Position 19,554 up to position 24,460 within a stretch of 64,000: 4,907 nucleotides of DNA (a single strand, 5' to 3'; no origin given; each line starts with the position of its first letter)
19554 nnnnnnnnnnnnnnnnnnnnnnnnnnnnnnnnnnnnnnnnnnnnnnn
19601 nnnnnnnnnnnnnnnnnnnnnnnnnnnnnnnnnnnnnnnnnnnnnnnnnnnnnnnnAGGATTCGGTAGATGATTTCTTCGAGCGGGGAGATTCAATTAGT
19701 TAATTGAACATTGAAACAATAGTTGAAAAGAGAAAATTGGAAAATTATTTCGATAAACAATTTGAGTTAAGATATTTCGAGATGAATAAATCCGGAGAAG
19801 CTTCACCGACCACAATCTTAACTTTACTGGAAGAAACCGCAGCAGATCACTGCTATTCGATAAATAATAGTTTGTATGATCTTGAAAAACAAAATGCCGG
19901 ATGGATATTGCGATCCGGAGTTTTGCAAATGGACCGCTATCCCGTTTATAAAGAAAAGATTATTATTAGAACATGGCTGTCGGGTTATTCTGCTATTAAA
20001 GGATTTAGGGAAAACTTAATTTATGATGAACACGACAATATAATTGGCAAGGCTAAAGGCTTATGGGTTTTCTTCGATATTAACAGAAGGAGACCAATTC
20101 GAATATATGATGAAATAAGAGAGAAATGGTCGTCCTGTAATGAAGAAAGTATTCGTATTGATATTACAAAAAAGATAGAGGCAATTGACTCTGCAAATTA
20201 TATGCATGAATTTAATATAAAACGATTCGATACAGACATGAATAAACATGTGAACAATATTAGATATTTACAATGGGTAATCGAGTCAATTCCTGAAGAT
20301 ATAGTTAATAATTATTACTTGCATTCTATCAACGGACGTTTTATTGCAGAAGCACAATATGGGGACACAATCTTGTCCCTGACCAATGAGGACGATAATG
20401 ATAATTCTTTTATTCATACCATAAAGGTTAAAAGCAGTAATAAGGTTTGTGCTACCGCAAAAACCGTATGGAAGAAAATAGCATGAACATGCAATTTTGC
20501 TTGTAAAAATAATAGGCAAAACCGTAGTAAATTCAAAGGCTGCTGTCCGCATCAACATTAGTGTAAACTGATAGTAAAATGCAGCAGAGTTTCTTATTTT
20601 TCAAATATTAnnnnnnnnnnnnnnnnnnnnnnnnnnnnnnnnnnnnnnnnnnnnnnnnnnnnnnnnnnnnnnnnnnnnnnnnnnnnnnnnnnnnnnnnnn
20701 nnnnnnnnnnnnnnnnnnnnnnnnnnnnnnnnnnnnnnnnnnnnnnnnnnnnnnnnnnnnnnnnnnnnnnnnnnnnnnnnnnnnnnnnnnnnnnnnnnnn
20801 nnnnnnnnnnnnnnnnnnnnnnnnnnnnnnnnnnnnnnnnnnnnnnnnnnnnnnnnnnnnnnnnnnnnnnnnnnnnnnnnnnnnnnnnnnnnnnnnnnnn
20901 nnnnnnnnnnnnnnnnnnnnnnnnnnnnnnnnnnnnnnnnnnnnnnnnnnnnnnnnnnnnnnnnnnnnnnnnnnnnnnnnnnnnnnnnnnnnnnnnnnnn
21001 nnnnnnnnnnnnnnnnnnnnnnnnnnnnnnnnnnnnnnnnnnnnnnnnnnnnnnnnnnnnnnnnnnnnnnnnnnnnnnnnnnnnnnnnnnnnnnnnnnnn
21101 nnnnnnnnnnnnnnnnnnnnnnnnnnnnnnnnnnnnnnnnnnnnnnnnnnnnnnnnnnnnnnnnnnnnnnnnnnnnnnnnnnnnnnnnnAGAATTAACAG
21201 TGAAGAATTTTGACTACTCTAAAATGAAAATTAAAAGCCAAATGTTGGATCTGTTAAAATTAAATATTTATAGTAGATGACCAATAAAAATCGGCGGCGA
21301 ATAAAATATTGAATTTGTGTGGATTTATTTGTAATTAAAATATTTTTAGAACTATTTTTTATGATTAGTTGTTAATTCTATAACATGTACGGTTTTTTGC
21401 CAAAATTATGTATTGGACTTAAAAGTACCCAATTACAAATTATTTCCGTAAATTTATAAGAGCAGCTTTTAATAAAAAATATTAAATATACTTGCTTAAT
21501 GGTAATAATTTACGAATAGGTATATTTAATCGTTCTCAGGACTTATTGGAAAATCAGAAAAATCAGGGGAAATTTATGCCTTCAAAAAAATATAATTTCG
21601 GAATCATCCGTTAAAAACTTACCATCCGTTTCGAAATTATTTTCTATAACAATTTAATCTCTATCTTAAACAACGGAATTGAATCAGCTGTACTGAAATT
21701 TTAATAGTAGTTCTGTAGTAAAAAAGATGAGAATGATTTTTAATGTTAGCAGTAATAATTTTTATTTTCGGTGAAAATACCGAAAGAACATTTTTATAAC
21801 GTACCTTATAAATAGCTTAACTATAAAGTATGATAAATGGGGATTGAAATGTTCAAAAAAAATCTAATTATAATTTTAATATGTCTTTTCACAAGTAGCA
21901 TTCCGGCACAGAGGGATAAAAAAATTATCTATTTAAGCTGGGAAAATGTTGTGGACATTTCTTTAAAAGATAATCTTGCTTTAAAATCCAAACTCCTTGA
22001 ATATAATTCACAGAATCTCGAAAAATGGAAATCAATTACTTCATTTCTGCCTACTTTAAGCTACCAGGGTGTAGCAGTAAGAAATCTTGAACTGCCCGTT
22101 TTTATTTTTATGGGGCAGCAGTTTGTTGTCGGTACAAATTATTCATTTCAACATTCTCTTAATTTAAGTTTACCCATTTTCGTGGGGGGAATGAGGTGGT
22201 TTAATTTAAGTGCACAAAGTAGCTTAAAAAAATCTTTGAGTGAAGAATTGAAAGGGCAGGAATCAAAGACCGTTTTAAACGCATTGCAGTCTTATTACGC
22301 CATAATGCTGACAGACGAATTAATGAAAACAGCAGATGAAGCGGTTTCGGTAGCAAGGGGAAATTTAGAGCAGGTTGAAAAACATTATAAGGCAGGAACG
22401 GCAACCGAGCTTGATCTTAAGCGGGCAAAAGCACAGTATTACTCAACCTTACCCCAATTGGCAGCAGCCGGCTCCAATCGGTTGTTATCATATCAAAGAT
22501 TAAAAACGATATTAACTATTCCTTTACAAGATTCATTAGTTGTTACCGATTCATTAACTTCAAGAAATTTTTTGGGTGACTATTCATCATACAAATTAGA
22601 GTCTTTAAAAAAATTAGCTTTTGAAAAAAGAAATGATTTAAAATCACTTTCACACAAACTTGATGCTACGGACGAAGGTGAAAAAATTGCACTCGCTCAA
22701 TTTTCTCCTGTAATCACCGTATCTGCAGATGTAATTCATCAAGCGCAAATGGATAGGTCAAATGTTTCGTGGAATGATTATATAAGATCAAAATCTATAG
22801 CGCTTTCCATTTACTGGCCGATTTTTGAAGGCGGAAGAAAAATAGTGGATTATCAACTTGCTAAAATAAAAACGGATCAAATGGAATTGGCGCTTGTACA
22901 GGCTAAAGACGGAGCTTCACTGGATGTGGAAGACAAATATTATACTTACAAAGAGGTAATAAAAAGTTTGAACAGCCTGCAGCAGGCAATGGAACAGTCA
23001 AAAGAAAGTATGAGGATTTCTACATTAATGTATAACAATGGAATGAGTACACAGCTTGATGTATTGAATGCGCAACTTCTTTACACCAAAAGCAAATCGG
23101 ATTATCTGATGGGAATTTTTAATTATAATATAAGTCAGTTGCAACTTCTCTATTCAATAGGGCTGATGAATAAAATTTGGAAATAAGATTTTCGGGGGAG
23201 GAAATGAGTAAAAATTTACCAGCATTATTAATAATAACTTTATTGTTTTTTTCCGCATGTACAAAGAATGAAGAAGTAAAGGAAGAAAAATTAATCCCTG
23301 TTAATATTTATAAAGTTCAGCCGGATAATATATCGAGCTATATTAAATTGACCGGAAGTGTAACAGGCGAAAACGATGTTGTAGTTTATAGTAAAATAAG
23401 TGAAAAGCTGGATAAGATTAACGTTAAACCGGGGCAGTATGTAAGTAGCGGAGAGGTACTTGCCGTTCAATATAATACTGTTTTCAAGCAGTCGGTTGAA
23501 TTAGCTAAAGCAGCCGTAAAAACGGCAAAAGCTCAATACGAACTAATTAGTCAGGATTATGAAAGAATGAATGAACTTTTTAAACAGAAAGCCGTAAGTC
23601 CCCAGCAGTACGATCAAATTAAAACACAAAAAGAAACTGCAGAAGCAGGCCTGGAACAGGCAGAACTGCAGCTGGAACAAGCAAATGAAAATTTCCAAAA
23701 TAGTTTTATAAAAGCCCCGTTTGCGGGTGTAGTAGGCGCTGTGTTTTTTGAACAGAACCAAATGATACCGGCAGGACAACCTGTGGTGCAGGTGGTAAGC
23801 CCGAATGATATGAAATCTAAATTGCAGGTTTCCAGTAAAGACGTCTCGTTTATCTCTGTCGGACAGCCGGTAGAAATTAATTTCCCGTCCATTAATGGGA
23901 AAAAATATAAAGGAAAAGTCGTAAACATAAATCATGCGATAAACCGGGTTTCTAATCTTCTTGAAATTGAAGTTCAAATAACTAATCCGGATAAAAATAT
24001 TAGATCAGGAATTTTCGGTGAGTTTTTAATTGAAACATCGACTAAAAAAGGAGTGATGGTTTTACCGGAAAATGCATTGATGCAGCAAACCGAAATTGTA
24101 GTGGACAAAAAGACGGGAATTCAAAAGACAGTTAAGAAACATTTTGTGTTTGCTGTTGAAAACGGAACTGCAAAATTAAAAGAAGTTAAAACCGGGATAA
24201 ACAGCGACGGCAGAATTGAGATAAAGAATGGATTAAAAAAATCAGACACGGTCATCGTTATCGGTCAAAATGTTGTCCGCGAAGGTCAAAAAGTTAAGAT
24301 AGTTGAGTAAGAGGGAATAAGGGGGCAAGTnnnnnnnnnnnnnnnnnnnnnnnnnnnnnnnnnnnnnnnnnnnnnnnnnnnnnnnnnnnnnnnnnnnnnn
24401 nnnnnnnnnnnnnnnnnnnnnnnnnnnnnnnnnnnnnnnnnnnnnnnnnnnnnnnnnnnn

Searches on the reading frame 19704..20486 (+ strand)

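Call 11: search_protein_families(library=pfam, proteins=[window:19704-20486:+], max_evalue=0.01)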
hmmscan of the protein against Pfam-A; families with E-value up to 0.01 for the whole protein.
window:19704-20486:+ (260 aa): 3 families
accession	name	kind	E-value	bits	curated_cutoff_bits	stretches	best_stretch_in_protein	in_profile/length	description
PF01643.23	Acyl-ACP_TE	-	2.6e-22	79.4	23.7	1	14-141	2-130/131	Acyl-ACP thioesterase N-terminal domain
PF20791.3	Acyl-ACP_TE_C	-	2.2e-20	73.2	21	1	164-258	6-101/101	Acyl-ACP thioesterase C-terminal domain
PF13279.12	4HBT_2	-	3.5e-09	37.6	25.5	1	176-254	5-99/122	Thioesterase-like superfamily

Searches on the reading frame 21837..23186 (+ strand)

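Call 30: search_protein_families(library=pfam, proteins=[window:21837-23186:+], max_evalue=0.0001)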
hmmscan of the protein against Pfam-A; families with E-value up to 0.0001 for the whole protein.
window:21837-23186:+ (449 aa): 1 family
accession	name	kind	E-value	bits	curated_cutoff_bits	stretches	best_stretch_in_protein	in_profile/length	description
PF02321.23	OEP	-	1.2e-51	175.6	22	2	254-442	1-187/187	Outer membrane efflux protein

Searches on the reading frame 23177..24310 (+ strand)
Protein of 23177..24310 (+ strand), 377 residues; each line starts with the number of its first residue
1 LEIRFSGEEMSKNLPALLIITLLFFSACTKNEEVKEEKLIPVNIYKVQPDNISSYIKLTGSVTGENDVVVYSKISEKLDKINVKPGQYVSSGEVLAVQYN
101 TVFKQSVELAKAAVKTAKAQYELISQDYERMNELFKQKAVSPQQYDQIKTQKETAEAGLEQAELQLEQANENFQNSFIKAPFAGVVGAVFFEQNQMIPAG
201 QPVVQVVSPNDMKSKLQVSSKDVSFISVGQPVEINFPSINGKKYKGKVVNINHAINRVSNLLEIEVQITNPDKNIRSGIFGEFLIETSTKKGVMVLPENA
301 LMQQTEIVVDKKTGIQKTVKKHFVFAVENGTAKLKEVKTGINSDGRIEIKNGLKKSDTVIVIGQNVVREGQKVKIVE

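Call 30: search_protein_families(library=pfam, proteins=[window:23177-24310:+], max_evalue=0.0001)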
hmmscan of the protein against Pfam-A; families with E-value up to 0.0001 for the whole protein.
window:23177-24310:+ (377 aa): 3 families
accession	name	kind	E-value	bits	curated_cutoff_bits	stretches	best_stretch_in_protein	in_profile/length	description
PF13437.12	HlyD_3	-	2.1e-19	70.6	22.2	1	178-278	2-106/106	HlyD family secretion protein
PF16576.10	HlyD_D23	-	3.8e-17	62.7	30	1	53-280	3-213/214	Barrel-sandwich domain of CusB or HlyD membrane-fusion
PF13533.13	Biotin_lipoyl_2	-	4.3e-05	23.7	29.8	0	72-97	5-30/32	Biotin-lipoyl like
